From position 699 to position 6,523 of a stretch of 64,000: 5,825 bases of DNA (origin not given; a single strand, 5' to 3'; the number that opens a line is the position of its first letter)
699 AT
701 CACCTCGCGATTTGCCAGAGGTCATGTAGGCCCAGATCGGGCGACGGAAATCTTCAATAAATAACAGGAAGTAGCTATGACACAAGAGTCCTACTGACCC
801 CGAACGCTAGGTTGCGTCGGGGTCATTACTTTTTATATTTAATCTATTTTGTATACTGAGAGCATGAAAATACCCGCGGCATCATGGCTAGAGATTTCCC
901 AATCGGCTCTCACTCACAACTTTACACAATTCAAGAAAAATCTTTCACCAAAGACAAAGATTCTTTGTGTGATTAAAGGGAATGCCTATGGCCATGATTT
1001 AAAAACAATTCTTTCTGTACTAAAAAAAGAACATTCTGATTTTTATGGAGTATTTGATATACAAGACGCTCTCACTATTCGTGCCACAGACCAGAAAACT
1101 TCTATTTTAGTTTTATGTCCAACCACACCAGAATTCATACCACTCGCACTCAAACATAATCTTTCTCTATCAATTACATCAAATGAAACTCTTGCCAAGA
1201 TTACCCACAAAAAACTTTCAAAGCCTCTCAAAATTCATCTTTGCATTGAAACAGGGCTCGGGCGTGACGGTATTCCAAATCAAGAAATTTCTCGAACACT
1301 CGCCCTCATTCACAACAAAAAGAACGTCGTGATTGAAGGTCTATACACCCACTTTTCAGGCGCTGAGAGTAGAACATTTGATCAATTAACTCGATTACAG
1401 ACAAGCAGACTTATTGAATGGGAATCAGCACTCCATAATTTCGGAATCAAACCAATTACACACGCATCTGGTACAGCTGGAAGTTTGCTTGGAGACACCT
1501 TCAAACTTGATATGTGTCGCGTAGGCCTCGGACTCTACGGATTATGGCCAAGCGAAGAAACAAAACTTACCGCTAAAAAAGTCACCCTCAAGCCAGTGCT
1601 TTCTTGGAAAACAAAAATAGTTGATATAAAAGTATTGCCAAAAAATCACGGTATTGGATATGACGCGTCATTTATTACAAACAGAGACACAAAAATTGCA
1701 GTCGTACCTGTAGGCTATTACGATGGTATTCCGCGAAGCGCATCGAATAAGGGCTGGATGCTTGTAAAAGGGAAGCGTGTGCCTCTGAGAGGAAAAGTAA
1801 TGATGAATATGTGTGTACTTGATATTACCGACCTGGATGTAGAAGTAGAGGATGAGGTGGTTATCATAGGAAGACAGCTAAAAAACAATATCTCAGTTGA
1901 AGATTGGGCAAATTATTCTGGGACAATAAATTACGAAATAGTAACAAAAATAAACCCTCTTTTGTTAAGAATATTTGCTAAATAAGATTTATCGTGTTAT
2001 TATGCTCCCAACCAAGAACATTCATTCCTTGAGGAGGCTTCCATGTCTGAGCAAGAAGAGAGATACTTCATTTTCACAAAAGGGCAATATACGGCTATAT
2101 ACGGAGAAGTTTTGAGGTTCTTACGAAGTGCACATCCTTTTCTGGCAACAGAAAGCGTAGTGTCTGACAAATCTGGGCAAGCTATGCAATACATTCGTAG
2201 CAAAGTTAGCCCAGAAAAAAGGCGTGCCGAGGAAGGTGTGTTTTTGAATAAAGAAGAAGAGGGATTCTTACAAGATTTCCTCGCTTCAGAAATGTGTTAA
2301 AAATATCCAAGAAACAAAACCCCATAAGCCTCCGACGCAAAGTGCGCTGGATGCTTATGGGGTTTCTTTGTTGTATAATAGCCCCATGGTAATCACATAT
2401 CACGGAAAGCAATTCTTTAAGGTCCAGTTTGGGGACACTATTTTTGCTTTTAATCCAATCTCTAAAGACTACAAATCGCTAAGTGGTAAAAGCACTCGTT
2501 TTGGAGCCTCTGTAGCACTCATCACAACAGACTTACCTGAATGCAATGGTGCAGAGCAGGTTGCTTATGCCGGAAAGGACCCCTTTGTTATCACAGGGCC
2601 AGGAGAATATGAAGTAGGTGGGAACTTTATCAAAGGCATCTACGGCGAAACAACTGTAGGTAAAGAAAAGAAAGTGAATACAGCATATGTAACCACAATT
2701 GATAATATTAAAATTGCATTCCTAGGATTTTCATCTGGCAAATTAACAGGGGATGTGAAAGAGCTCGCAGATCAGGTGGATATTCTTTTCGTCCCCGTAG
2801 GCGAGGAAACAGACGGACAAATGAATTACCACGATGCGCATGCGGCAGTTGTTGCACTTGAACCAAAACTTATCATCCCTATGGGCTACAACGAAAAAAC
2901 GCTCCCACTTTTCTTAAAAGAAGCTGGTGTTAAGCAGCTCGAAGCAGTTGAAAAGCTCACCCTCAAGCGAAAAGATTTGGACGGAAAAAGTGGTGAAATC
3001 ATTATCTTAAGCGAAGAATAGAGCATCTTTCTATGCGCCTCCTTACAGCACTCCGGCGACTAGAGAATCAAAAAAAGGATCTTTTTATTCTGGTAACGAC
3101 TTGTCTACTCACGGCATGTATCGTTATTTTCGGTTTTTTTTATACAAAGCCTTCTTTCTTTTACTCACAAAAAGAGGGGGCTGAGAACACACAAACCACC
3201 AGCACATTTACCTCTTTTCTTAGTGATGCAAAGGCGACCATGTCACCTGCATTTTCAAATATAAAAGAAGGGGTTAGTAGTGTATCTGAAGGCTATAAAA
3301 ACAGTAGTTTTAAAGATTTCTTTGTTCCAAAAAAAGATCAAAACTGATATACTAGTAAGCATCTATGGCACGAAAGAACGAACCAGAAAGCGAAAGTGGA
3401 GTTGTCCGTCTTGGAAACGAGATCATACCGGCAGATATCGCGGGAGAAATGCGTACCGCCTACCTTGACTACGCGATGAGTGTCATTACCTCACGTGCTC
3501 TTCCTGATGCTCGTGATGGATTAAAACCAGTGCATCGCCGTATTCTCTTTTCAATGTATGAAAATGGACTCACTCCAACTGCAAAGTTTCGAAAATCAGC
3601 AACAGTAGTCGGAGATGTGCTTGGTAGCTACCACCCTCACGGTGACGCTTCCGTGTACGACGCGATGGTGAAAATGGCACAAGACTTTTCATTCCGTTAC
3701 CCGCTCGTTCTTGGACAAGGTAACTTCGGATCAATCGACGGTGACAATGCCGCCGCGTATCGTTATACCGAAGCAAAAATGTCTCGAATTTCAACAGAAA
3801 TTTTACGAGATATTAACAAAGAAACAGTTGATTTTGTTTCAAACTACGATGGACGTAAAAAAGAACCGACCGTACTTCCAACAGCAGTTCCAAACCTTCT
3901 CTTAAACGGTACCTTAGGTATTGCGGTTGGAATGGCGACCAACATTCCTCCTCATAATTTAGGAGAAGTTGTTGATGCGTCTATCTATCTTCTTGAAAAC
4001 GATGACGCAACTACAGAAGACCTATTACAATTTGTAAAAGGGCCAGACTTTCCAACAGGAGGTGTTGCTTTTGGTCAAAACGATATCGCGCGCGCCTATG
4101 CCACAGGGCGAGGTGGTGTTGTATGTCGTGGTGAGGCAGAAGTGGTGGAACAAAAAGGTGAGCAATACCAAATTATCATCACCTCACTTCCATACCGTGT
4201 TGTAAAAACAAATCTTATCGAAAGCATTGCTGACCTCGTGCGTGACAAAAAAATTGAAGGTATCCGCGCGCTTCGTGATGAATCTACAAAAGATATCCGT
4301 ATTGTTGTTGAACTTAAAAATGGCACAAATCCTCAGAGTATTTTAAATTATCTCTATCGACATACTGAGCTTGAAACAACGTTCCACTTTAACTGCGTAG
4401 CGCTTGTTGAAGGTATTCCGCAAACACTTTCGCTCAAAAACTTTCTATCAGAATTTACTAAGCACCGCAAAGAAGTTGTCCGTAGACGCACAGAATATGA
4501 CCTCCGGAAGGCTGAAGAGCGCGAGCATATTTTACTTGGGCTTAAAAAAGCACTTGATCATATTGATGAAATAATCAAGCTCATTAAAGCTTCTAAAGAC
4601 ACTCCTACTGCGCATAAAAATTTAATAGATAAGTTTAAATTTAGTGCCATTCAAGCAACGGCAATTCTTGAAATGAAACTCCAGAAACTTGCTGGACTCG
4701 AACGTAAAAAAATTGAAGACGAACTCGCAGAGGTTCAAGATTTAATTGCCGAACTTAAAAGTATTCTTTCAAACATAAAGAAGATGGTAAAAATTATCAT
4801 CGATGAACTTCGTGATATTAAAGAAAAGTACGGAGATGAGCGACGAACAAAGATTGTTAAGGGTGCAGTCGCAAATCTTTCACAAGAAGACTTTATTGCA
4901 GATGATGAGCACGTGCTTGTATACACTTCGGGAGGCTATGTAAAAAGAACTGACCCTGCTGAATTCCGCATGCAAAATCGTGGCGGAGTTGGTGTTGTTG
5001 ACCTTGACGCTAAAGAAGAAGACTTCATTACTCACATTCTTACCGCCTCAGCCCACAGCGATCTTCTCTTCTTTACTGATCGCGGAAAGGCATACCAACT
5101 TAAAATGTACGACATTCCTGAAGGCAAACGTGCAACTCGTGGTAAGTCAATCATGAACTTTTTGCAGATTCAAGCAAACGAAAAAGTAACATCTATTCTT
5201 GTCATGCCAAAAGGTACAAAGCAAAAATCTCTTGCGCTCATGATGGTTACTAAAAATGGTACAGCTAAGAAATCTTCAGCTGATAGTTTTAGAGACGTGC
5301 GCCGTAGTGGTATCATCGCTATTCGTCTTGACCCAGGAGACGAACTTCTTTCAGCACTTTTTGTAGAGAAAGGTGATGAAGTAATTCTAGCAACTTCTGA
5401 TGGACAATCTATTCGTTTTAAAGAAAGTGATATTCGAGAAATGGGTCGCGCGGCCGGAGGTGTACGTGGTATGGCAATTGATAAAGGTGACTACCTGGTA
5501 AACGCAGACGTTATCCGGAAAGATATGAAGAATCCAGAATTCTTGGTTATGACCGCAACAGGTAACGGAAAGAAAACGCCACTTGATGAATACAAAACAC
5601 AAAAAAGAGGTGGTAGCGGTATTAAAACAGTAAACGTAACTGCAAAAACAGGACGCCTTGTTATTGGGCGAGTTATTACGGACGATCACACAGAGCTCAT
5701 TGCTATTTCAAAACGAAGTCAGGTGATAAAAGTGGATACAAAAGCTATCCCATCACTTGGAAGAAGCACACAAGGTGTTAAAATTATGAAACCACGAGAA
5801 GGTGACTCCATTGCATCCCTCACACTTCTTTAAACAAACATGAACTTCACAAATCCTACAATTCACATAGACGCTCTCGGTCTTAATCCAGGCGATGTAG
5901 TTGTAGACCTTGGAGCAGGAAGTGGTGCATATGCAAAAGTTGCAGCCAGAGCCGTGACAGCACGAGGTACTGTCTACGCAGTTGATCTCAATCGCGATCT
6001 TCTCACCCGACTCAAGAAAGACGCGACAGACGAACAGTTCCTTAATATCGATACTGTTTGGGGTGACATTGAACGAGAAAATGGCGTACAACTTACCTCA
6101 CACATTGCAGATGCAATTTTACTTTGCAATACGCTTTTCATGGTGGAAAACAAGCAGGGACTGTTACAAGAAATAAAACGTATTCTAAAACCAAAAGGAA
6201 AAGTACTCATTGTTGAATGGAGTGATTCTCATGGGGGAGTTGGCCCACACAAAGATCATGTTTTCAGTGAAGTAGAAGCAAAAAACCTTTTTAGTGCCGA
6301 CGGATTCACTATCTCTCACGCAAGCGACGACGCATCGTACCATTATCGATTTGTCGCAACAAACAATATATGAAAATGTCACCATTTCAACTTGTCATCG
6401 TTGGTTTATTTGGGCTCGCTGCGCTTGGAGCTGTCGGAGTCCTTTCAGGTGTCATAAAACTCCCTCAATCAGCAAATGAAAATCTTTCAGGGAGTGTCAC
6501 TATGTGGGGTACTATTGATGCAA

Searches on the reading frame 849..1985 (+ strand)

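Call 9: search_protein_families(library=pfam, proteins=[window:849-1985:+], max_evalue=0.001)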
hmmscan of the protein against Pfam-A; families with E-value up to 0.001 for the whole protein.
window:849-1985:+ (378 aa): 2 families
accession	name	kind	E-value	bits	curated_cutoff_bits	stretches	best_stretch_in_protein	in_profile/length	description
PF01168.26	Ala_racemase_N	-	2.1e-45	155.6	24.1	1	16-232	1-218/220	Alanine racemase, N-terminal domain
PF00842.27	Ala_racemase_C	-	1.4e-41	141.4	25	1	250-374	1-125/127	Alanine racemase, C-terminal domain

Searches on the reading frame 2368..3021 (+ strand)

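Call 9: search_protein_families(library=pfam, proteins=[window:2368-3021:+], max_evalue=0.001)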
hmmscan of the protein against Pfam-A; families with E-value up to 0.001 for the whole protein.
window:2368-3021:+ (217 aa): 1 family
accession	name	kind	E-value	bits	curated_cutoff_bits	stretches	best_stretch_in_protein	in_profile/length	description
PF13483.12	Lactamase_B_3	-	1.1e-17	65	24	1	9-172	2-159/160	Beta-lactamase superfamily domain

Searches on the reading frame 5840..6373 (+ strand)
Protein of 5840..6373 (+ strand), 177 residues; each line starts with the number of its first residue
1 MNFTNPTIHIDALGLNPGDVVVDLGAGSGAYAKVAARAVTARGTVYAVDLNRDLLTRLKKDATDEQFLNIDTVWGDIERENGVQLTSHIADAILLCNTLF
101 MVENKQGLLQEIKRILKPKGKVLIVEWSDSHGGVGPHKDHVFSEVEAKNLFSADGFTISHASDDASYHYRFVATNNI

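Call 51: search_protein_families(library=pfam, proteins=[window:5840-6373:+], max_evalue=0.001)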
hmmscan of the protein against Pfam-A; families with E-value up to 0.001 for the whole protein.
window:5840-6373:+ (177 aa): 13 families
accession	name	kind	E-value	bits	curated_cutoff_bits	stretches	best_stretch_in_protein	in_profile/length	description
PF08241.18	Methyltransf_11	-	5.5e-16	59.4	21.2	1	22-124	1-95/95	Methyltransferase domain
PF13847.12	Methyltransf_31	-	4.5e-15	56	27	1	16-147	2-124/145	Methyltransferase domain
PF13649.12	Methyltransf_25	-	1.1e-13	52.1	27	1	21-120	1-97/97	Methyltransferase domain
PF01209.24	Ubie_methyltran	-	2.8e-11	43.6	20.1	1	13-129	43-156/233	ubiE/COQ5 methyltransferase family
PF13489.12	Methyltransf_23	-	1.3e-10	41.7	27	1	15-131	20-123/164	Methyltransferase domain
PF08242.18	Methyltransf_12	-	3.4e-09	37.8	30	1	22-121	1-97/98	Methyltransferase domain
PF01728.25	FtsJ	-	8.3e-08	32.8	24.1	1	13-85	16-83/181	FtsJ-like methyltransferase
PF08704.16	GCD14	-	1.9e-06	28.2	26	1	11-95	34-119/247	tRNA methyltransferase complex GCD14 subunit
PF00891.24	Methyltransf_2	-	2.8e-06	27.3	22.3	1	15-138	60-178/210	O-methyltransferase domain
PF01135.25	PCMT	-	6.1e-06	26.6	20.3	1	10-76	66-132/210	Protein-L-isoaspartate(D-aspartate) O-methyltransferase (PCMT)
PF05175.20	MTS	-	2.7e-05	24.3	23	1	17-127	31-141/170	Methyltransferase small domain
PF05219.18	DREV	-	0.00042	19.9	26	1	20-124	97-186/265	DREV methyltransferase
PF01269.23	Fibrillarin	-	0.00077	19.1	27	0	10-59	64-113/227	Fibrillarin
